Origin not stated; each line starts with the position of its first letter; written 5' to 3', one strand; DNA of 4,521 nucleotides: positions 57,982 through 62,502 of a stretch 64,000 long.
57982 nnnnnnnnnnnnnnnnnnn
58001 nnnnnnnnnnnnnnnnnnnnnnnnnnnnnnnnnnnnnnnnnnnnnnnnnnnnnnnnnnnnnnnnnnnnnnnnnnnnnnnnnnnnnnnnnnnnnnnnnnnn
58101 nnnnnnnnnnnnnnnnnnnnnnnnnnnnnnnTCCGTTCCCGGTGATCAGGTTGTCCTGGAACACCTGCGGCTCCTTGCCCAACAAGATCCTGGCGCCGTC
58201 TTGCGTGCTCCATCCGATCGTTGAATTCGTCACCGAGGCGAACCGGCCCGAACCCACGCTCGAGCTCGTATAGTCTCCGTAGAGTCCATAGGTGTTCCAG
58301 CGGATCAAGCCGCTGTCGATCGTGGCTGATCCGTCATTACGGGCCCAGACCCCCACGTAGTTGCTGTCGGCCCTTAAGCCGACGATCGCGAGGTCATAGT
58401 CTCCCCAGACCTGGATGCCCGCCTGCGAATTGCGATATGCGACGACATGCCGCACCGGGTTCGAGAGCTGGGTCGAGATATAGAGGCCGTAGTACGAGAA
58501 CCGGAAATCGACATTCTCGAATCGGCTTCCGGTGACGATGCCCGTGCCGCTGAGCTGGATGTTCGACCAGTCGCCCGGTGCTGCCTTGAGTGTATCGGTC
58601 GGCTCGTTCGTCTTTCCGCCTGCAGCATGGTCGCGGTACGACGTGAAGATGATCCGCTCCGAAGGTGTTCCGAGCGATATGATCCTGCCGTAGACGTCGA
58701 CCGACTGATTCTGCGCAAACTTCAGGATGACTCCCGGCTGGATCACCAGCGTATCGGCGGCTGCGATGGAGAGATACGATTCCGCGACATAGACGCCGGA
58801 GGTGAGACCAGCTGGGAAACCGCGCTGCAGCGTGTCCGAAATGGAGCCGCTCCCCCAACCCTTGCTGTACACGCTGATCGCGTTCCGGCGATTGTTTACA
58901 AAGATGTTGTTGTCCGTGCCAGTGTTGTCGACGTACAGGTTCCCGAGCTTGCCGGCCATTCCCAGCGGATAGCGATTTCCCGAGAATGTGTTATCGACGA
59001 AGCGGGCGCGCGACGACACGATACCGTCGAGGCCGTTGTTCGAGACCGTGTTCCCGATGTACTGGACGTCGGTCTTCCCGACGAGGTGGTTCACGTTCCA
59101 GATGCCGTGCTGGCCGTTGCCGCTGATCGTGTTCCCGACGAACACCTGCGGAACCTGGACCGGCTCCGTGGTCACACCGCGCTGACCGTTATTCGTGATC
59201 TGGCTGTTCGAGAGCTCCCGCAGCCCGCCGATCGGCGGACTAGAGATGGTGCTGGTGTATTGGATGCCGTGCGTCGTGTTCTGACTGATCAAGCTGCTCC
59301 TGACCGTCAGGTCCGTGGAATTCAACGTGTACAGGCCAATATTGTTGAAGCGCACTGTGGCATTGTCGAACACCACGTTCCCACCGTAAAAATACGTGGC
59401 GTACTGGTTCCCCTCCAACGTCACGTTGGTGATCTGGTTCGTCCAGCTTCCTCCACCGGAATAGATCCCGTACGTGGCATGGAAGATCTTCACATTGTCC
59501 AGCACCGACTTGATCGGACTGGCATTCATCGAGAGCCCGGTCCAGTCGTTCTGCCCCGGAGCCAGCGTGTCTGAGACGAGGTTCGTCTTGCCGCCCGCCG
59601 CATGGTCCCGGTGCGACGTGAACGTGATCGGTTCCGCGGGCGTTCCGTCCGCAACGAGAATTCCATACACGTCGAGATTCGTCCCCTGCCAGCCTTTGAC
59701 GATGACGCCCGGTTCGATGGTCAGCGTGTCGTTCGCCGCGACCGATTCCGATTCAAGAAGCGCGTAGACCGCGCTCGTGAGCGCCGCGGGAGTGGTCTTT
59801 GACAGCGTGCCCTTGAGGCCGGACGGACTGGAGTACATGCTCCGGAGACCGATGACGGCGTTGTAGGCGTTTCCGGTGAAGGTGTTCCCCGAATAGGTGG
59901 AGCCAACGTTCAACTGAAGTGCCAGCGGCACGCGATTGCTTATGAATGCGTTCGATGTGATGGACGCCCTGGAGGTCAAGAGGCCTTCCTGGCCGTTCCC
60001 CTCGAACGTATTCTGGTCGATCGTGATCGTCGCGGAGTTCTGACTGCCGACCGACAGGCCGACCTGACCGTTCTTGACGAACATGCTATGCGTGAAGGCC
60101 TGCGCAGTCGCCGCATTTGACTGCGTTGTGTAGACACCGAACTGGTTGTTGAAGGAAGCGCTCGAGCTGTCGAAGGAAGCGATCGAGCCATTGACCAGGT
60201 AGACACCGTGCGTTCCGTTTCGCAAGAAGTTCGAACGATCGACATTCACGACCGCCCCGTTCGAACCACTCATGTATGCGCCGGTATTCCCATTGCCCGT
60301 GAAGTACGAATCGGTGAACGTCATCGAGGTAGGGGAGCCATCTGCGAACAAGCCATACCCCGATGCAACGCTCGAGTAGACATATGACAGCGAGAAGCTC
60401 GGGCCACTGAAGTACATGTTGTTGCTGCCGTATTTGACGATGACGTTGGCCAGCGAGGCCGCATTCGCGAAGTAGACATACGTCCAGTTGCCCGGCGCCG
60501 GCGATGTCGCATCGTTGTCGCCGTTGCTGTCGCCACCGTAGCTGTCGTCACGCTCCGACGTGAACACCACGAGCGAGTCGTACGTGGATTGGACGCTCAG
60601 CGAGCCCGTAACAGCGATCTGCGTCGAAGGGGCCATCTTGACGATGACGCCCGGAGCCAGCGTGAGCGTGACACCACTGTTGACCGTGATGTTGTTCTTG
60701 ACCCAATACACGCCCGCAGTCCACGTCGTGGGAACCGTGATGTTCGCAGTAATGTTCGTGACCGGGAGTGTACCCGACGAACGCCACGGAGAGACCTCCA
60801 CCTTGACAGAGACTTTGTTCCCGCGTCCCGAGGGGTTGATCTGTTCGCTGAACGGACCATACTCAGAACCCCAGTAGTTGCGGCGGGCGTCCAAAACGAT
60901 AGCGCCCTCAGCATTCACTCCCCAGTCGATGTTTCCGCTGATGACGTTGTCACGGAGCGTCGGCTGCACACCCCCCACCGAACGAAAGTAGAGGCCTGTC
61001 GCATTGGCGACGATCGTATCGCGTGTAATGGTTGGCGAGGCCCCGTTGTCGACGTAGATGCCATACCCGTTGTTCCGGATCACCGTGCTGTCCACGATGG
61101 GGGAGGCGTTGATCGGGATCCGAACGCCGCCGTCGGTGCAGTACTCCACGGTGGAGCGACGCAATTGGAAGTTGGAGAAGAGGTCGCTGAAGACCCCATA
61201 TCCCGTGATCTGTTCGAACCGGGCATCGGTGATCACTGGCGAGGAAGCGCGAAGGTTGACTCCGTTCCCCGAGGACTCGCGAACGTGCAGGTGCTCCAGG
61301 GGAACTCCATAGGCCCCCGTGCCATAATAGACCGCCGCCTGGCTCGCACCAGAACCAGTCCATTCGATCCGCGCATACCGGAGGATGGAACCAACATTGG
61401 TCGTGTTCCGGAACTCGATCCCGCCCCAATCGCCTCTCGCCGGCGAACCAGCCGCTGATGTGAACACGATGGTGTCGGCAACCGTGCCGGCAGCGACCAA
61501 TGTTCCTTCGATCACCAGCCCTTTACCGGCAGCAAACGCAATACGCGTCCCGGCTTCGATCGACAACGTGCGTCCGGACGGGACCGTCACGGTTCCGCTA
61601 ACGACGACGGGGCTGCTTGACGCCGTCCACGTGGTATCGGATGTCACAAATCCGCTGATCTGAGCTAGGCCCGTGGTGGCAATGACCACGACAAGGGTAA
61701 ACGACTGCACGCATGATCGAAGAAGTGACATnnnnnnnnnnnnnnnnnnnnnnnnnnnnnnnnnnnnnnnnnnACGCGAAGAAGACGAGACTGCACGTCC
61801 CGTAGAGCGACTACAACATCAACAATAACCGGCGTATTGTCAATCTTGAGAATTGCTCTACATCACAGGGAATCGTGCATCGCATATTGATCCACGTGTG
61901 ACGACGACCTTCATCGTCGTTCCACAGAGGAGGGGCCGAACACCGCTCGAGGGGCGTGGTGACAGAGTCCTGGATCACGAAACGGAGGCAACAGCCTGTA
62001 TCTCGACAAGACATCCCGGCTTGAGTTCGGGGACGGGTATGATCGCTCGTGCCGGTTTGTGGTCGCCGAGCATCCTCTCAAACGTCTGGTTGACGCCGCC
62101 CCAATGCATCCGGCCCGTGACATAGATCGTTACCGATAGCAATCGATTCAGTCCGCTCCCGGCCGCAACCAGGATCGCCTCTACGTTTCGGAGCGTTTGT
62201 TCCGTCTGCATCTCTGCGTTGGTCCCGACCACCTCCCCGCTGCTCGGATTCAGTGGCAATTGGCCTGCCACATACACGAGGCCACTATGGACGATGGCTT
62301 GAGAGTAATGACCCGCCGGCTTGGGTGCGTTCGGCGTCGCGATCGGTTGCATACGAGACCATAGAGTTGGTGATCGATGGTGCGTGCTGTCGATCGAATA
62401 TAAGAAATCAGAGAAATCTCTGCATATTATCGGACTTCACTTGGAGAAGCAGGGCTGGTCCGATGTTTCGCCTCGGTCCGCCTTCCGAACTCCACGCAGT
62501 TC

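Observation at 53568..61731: T9SS-exported cohesin–dockerin pair: a cellulosome-like scaffold without cellulases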

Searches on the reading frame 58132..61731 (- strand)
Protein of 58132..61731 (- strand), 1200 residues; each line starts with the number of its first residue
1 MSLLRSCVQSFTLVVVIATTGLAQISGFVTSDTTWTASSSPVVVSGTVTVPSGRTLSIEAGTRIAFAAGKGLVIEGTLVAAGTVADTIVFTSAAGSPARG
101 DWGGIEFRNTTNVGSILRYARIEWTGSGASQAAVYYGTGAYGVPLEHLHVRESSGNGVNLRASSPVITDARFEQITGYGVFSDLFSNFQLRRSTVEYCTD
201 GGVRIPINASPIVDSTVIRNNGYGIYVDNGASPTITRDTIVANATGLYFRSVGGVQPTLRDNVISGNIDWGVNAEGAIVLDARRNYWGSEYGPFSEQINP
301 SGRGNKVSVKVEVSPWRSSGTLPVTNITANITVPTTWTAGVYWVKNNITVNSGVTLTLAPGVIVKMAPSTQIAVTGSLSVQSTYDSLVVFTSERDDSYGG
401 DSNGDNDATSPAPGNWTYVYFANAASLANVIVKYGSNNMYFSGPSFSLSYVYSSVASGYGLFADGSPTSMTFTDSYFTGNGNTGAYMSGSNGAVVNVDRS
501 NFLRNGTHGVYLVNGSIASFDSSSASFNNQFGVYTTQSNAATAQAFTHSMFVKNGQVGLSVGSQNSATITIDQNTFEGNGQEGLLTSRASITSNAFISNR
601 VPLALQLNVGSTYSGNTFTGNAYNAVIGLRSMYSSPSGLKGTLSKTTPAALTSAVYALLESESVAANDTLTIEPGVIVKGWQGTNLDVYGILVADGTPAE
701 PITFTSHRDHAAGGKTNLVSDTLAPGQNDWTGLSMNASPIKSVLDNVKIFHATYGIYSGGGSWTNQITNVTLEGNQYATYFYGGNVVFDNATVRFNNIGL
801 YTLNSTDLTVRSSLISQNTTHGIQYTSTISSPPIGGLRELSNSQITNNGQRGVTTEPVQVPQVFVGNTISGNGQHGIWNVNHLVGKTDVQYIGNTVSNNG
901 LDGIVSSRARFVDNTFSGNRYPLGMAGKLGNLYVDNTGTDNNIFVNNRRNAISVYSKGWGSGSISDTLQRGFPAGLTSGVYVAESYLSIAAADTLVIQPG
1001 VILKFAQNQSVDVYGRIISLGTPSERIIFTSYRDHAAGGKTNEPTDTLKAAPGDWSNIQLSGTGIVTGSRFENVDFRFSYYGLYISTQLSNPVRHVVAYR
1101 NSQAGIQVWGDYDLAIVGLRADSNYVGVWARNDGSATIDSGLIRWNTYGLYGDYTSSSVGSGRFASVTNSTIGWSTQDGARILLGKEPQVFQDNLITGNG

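Call 53: find_homologous_proteins(query=window:58132-61731:-, max_evalue=1e-10)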
Query window:58132-61731:- (1200 aa): 275 proteins with E <= 1e-10 among 8000 candidates; the best 120 are listed.
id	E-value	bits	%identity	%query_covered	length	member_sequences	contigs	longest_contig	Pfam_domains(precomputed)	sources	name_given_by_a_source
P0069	0.0e+0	2750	100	100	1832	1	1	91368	PF13229.13,PF00404.25,PF13860.13,PF28492.1,PF05048.20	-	-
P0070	0.0e+0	2112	76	98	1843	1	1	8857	PF13229.13,PF00404.25,PF13860.13,PF28492.1,PF05048.20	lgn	-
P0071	0.0e+0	2058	73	100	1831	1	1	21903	PF13229.13,PF00404.25,PF13860.13,PF28492.1,PF05048.20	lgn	-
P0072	0.0e+0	1930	72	95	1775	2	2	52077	PF13229.13,PF00404.25,PF13860.13,PF05048.20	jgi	jgi:hypothetical protein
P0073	0.0e+0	1835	66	99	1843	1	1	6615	PF13229.13,PF00404.25,PF13860.13,PF28492.1,PF05048.20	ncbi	-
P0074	0.0e+0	1758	67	98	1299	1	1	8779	PF13229.13,PF28492.1,PF05048.20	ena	-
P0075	0.0e+0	1222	49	100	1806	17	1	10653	PF13229.13,PF00404.25,PF13860.13,PF28492.1,PF05048.20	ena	-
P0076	2.6e-252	858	39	100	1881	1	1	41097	PF13229.13,PF00404.25,PF13860.13,PF05048.20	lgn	-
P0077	1.9e-249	849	37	97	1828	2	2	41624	PF13229.13,PF00404.25,PF28492.1,PF05048.20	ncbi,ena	-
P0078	1.1e-247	843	40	90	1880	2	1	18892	PF13229.13,PF00404.25,PF00963.25,PF13860.13,PF28492.1,PF05048.20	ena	-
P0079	1.1e-245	837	39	99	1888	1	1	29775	PF13229.13,PF00404.25,PF18962.8,PF13860.13,PF28492.1,PF05048.20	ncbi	ncbi:MAG: right-handed parallel beta-helix repeat-containing protein [Bacteroidota bacterium]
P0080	3.6e-239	815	39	100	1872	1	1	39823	PF13229.13,PF00404.25,PF00963.25,PF13860.13,PF28492.1,PF05048.20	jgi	jgi:parallel beta-helix repeat protein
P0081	1.4e-237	810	40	90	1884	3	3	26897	PF13229.13,PF00404.25,PF13860.13,PF28492.1,PF05048.20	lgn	-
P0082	3.1e-237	809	40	89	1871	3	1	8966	PF13229.13,PF00404.25,PF18962.8,PF13860.13,PF28492.1,PF05048.20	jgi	jgi:parallel beta-helix repeat protein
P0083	5.6e-235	801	42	88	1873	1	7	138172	PF13229.13,PF00404.25,PF00963.25,PF13860.13,PF28492.1,PF05048.20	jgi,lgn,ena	jgi:urease beta subunit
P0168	1.6e-79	286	32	13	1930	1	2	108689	PF13229.13,PF00404.25,PF00963.25,PF18962.8,PF05048.20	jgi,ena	-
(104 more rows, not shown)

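Call 68: predict_structure(alignment_id=A4)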
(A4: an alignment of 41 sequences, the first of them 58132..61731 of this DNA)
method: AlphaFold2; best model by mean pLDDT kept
length: 1200 residues; sequences in the alignment: 41
mean_pLDDT: 91.4   pTM: 0.70
mean pLDDT of the five models: 91.4, 89.8, 89.4, 89.4, 88.1
residues with pLDDT >= 90: 933; 70-90: 213; 50-70: 39; < 50: 15
segments of 3 or more residues with pLDDT < 50: 1-3, 16-23
pLDDT, mean of each block of 10 residues (from residue 1): 52 48 72 89 92 94 93 95 95 92 93 94 90 91 95 96 94 97 91 97 93 97 94 96 96 89 95 91 93 93 93 89 94 94 97 95 95 95 92 93 90 95 93 96 93 97 89 97 90 89 97 90 97 79 91 96 83 97 93 95 91 92 88 68 88 87 90 96 91 95 95 85 90 80 95 92 89 97 92 97 93 98 87 84 98 90 96 95 83 97 93 95 92 89 93 79 83 90 94 94 95 96 96 93 91 96 93 97 96 96 95 94 96 93 96 73 93 96 84 94
secondary structure, 60 per line:
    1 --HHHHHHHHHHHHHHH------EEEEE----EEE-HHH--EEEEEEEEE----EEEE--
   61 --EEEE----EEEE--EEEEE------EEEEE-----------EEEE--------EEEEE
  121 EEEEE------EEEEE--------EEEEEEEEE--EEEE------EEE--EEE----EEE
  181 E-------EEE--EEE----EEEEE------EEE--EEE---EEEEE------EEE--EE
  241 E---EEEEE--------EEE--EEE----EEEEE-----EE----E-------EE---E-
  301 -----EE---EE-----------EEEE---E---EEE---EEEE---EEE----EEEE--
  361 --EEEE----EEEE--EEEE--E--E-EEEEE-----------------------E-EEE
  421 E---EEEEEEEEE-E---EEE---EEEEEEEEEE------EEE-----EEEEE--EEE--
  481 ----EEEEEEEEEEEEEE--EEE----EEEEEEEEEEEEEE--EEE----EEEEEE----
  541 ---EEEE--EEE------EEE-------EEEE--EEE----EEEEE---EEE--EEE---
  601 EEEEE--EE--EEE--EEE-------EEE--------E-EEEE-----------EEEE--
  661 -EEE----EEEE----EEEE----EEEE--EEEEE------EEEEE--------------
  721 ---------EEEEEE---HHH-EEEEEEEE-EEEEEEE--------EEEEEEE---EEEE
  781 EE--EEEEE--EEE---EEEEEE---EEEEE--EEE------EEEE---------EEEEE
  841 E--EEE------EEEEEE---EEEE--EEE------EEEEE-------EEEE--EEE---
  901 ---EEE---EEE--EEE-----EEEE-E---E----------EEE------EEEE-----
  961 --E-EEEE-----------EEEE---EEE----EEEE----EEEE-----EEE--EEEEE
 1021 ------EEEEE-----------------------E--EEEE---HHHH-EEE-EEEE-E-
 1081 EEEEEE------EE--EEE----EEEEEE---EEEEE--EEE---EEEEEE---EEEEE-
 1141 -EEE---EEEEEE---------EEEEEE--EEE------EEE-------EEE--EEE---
elements in order (helices of 4 or more, strands of 3 or more residues): H3-17 E24-28 E33-35 E42-50 E55-58 E63-66 E71-74 E77-81 E88-92 E104-107 E116-125 E132-136 E145-153 E156-159 E166-168 E171-173 E178-181 E189-191 E194-196 E201-205 E212-214 E217-219 E223-227 E234-236 E239-241 E245-249 E258-260 E263-265 E270-274 E324-327 E335-337 E341-344 E348-350 E355-358 E363-366 E371-374 E377-380 E388-392 E418-421 E425-433 E439-441 E445-454 E461-463 E469-473 E476-478 E485-498 E501-503 E508-521 E524-526 E531-536 E544-547 E550-552 E559-561 E569-572 E575-577 E582-586 E590-592 E595-597 E601-605 E612-614 E617-619 E627-629 E640-643 E655-658 E662-664 E669-672 E677-680 E685-688 E691-695 E702-706 E730-735 E743-750 E752-758 E767-773 E777-782 E785-789 E792-794 E798-803 E807-811 E814-816 E823-826 E836-841 E844-846 E853-858 E862-865 E868-870 E877-881 E889-892 E895-897 E904-906 E910-912 E915-917 E923-926 E943-945 E952-955 E965-968 E980-983 E987-989 E994-997 E1002-1005 E1011-1013 E1016-1020 E1027-1031 E1058-1061 H1065-1068 E1070-1072 E1074-1077 E1081-1086 E1097-1099 E1104-1109 E1113-1117 E1120-1122 E1126-1131 E1135-1139 E1142-1144 E1148-1153 E1163-1168 E1171-1173 E1180-1182 E1190-1192 E1195-1197

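Call 71: fold_search(model_id=the predicted structure, library=pdb)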
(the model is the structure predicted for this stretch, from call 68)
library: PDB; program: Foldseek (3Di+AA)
matches with E <= 10: 379; with E <= 0.001: 0
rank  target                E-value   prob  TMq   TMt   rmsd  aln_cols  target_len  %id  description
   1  2pyg_B                5.9e-03  0.96  0.11  0.28  15.4       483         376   12  Azotobacter vinelandii Mannuronan C-5 epimerase AlgE4 A-module (released 2008-05-27)
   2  1dab                  9.4e-03  0.25  0.09  0.15  21.2       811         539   11  The Structure of Bordetella Pertussis Virulence Factor P.69 Pertactin (released 1999-12-15)
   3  8ja4                  1.1e-02  0.41  0.10  0.18  16.6       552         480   13  Structure of the alginate epimerase/lyase (released 2024-05-08)
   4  7w1c_A                1.2e-02  0.60  0.11  0.18  18.1       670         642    9  Crystal structure of Klebsiella pneumoniae K1 capsule-specific polysaccharide lyase in a P1 crystal form (released 2022-05-18)
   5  2pyh_A                1.8e-02  0.87  0.11  0.27  16.4       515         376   11  Azotobacter vinelandii Mannuronan C-5 epimerase AlgE4 A-module complexed with mannuronan trisaccharide (released 2008-05-27)
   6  2pyh_B                2.0e-02  0.82  0.10  0.25  18.0       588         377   10  Azotobacter vinelandii Mannuronan C-5 epimerase AlgE4 A-module complexed with mannuronan trisaccharide (released 2008-05-27)
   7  5zru_A                2.0e-02  0.66  0.11  0.20  15.2       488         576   14  Crystal structure of Agl-KA catalytic domain (released 2019-10-23)
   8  7w1c_C                2.0e-02  0.47  0.11  0.17  19.9       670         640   10  Crystal structure of Klebsiella pneumoniae K1 capsule-specific polysaccharide lyase in a P1 crystal form (released 2022-05-18)
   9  7w1c_D                2.0e-02  0.41  0.10  0.16  18.4       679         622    8  Crystal structure of Klebsiella pneumoniae K1 capsule-specific polysaccharide lyase in a P1 crystal form (released 2022-05-18)
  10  9k4a_A                2.3e-02  0.41  0.10  0.15  20.2       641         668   11  Cryo-EM structure of depolymerase S2-4 from Klebsiella phage K64-1 (released 2026-03-25)
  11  6k0v_A                2.5e-02  0.41  0.10  0.17  17.3       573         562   13  Catalytic domain of GH87 alpha-1,3-glucanase D1069A in complex with tetrasaccharides (released 2019-12-25)
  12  9qe7                  3.0e-02  0.21  0.18  0.15  27.6      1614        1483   10  Membrane-distal part of extracellular domain of the Fap2 autotransporter adhesin from Fusobacterium nucleatum ATCC23726 (released 2025-07-30)
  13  7w1c_B                3.4e-02  0.44  0.11  0.18  19.3       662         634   10  Crystal structure of Klebsiella pneumoniae K1 capsule-specific polysaccharide lyase in a P1 crystal form (released 2022-05-18)
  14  7w1c_E                3.4e-02  0.30  0.10  0.16  18.5       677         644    9  Crystal structure of Klebsiella pneumoniae K1 capsule-specific polysaccharide lyase in a P1 crystal form (released 2022-05-18)
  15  8bwk_C                3.4e-02  0.25  0.10  0.15  24.1       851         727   13  Metagenomic derived PL6 alginate lyase (released 2023-12-20)
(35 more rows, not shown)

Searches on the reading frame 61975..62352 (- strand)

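Call 34: search_protein_families(library=pfam, proteins=[window:61975-62352:-], max_evalue=0.001)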
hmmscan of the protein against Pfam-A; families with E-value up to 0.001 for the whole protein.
window:61975-62352:- (125 aa): 1 family
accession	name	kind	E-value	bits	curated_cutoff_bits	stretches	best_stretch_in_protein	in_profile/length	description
PF01042.26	Ribonuc_L-PSP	-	7.6e-33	113.5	27.3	1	7-123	2-120/121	Endoribonuclease L-PSP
